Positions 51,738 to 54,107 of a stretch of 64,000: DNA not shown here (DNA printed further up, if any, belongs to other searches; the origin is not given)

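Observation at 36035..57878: Expanded periplasmic oxidative glycoside-processing (3-keto-glycoside-type) locus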

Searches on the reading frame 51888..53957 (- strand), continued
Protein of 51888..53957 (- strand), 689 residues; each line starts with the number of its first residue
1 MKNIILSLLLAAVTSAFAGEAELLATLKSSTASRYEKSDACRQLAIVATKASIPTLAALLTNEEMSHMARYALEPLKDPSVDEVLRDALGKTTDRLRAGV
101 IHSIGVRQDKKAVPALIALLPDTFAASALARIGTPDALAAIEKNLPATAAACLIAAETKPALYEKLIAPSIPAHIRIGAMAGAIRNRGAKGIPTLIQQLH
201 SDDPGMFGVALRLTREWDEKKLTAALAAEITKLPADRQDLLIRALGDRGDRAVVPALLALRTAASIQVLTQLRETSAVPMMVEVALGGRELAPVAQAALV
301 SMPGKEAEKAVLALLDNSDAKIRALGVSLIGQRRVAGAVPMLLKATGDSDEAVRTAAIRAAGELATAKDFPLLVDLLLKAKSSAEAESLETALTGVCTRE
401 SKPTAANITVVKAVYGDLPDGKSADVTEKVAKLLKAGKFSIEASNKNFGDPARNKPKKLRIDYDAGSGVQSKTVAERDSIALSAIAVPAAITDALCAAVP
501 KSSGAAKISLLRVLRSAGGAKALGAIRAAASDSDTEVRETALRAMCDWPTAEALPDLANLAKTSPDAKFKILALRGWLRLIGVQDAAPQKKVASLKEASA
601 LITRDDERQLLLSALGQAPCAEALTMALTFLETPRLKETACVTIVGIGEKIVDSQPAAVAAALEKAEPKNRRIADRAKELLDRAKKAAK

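Call 42: find_related_loci(query=A1, collection=genome_contigs, flank=8000)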
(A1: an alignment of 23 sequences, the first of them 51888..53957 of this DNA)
Query A1 (689 aa) in genome_contigs; peptide patterns used: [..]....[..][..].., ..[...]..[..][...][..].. (x = any residue, [..] = any of these).
598 stretches matched a pattern (row limit reached: there are more); 589 encode a relative of the query (tblastn E <= 1e-3); the best 80 are kept; 80 distinct loci.
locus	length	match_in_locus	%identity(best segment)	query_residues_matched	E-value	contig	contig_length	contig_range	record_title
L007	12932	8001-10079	71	1-689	0e+0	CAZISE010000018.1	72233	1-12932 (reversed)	MAG TPA_asm: uncultured Verrucomicrobiota bacterium isolate binchicken_co135_146 genome assembly, contig: NODE_851_lengt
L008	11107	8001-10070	83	1-689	0e+0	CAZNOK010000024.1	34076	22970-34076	MAG TPA_asm: uncultured Verrucomicrobiota bacterium isolate SRP098346_co1_451 genome assembly, contig: NODE_818_length_3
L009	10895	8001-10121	47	11-685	2e-174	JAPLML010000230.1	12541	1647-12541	MAG: Planctomycetota bacterium isolate LacPavin_0920_SED3_MAG_68_11 LacPavin_0920_SED3_scaffold_1199159, whole genome sh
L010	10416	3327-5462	46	8-686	2e-168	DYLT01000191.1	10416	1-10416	MAG TPA_asm: Blastopirellula marina isolate SulCav_AS07-7_3_67_12 SulCav_AS07_7_6266_length_10416_cov_6_942284, whole ge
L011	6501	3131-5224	47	22-686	4e-165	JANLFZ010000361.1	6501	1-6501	MAG: Thermoguttaceae bacterium isolate A05DMB26 NODE_362_length_6501_cov_2.964629, whole genome shotgun sequence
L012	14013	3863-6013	44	20-686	6e-163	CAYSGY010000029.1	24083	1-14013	MAG TPA_asm: uncultured Planctomycetaceae bacterium isolate SRP278314_co1_1 genome assembly, contig: NODE_2639_length_24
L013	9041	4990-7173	44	2-688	6e-162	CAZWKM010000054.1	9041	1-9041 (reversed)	MAG TPA_asm: uncultured Pirellulales bacterium isolate SRP068000_co2_152 genome assembly, contig: NODE_9297_length_9041_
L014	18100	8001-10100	47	20-686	3e-161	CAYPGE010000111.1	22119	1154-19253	MAG TPA_asm: uncultured Pirellulaceae bacterium isolate binchicken_co111_480 genome assembly, contig: NODE_4841_length_2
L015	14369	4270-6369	46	20-686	3e-159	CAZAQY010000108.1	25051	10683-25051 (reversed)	MAG TPA_asm: uncultured Pirellulaceae bacterium isolate binchicken_co273_199 genome assembly, contig: NODE_2215_length_2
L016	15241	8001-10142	46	9-689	1e-158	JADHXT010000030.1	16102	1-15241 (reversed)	MAG: Candidatus Brocadiia bacterium isolate BS750m-G60 BS-750m-C5916, whole genome shotgun sequence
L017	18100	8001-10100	45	21-689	1e-158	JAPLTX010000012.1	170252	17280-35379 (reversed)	MAG: Verrucomicrobia bacterium isolate LacPavin_0818_WC55_MAG_62_14 LacPavin_0818_WC55_scaffold_22435, whole genome shot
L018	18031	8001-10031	47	20-665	4e-157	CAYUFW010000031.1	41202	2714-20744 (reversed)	MAG TPA_asm: uncultured Pirellulaceae bacterium isolate SRP239243_co2_373 genome assembly, contig: NODE_1262_length_4120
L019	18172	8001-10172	44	4-688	4e-156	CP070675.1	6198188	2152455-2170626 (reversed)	MAG: Phycisphaerales bacterium isolate bin71 chromosome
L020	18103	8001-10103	43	20-688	1e-153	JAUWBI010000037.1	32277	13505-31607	MAG: Phycisphaerae bacterium isolate CSMAG_1316 CSMAG_1316_k141_1179639_length_32277_cov_20.9863, whole genome shotgun s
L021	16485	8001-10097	45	16-681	7e-153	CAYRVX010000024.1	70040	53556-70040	MAG TPA_asm: uncultured Planctomycetaceae bacterium isolate SRP068000_co1_610 genome assembly, contig: NODE_264_length_7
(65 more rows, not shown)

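Call 62: predict_structure(alignment_id=A1)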
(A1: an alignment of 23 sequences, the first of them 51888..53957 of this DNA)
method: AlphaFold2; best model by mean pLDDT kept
length: 689 residues; sequences in the alignment: 23
mean_pLDDT: 90.6   pTM: 0.66
mean pLDDT of the five models: 90.6, 89.8, 88.8, 88.8, 88.4
residues with pLDDT >= 90: 533; 70-90: 130; 50-70: 15; < 50: 11
segments of 3 or more residues with pLDDT < 50: 1-3, 8-15
pLDDT, mean of each block of 10 residues (from residue 1): 50 58 94 94 94 96 94 95 96 94 96 97 96 95 95 93 92 94 93 96 94 93 95 93 94 94 95 94 89 95 92 94 95 90 93 92 92 94 90 92 73 81 87 81 90 88 75 90 80 93 93 88 93 92 89 91 91 93 84 93 92 92 95 92 94 92 93 93 89
secondary structure, 60 per line:
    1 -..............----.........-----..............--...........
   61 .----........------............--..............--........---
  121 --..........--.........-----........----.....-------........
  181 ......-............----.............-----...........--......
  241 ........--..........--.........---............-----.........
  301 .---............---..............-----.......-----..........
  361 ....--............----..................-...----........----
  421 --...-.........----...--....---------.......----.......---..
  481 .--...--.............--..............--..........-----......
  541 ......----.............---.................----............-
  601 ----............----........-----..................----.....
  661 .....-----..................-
elements in order (helices of 4 or more, strands of 3 or more residues): H2-15 H20-28 H34-47 H50-61 H66-73 H80-91 H94-107 H110-117 H123-132 H135-143 H149-156 H161-165 H173-186 H188-199 H204-216 H222-232 H235-248 H251-260 H263-271 H275-286 H292-301 H305-316 H320-333 H339-345 H351-364 H367-378 H383-400 E402-404 E409-416 E423-425 H427-435 E440-442 H445-448 E458-464 E469-475 E479-481 E484-486 H489-501 H504-517 H520-529 H535-546 H551-563 H567-583 H588-599 H605-616 H621-628 H634-651 H656-665 H671-688

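Call 64: fold_search(model_id=the predicted structure, library=pdb)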
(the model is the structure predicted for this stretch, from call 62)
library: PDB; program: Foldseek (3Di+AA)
matches with E <= 10: 1348; with E <= 0.001: 262
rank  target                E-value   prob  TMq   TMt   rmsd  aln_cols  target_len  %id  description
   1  7z8r_D                6.3e-08  1.00  0.34  0.23  17.9       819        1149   10  CAND1-CUL1-RBX1 (released 2023-04-19)
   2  7z8v_D                1.4e-07  1.00  0.34  0.22  19.4       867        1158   10  CAND1-SCF-SKP2 (SKP1deldel) CAND1 engaged SCF rocked (released 2023-04-19)
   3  6fsq                  1.7e-07  1.00  0.21  0.35  25.2       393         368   18  Structure of A3_bGFPD, an artificial bi-domain protein based on two different alphaRep domains : A3 and a GFP binding do (released 2018-08-08)
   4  7zbz_D                1.8e-07  1.00  0.33  0.22  19.8       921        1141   11  CAND1 delhairpin-SCF-SKP2 CAND1 partly engaged SCF partly rocked (released 2023-04-19)
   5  5j3v_A                7.3e-07  1.00  0.26  0.22  30.3       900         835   12  Crystal structure of human Karyopherin-beta2 bound to the histone H3 tail (released 2016-09-21)
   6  5ife_C                7.8e-07  1.00  0.34  0.30  21.3       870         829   12  Crystal structure of the human SF3b core complex (released 2016-10-26)
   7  7zbw_D                9.5e-07  1.00  0.26  0.23  27.8       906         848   12  CAND1-SCF-SKP2 CAND1 rolling-2 SCF engaged (released 2023-04-19)
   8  2z5o_A                9.8e-07  1.00  0.26  0.23  29.3       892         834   12  Complex of Transportin 1 with JKTBP NLS (released 2007-10-23)
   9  2p8q_A                9.8e-07  1.00  0.27  0.22  31.1       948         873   13  Crystal Structure of human Importin beta bound to the Snurportin1 IBB-domain (released 2008-01-22)
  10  5w0v_A                1.5e-06  1.00  0.28  0.21  34.1       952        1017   12  Crystal structure of full-length Kluyveromyces lactis Kap123 with histone H4 1-34 (released 2017-11-01)
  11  6y5q_u                1.6e-06  1.00  0.38  0.32  18.9       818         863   12  human 17S U2 snRNP (released 2020-06-17)
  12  7evn_C                1.7e-06  1.00  0.39  0.34  19.4       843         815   11  The cryo-EM structure of the DDX42-SF3b complex (released 2022-08-03)
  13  3w3w_A                1.8e-06  1.00  0.25  0.18  28.4       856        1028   12  Crystal structure of Kap121p bound to Ste12p (released 2013-04-10)
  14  4jlq_A                2.1e-06  1.00  0.26  0.22  27.5       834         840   13  Crystal structure of human Karyopherin-beta2 bound to the PY-NLS of Saccharomyces cerevisiae NAB2 (released 2013-04-03)
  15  7q4o_A                2.2e-06  1.00  0.31  0.27  24.5       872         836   12  Substrate-bound A-like U2 snRNP (released 2022-03-30)
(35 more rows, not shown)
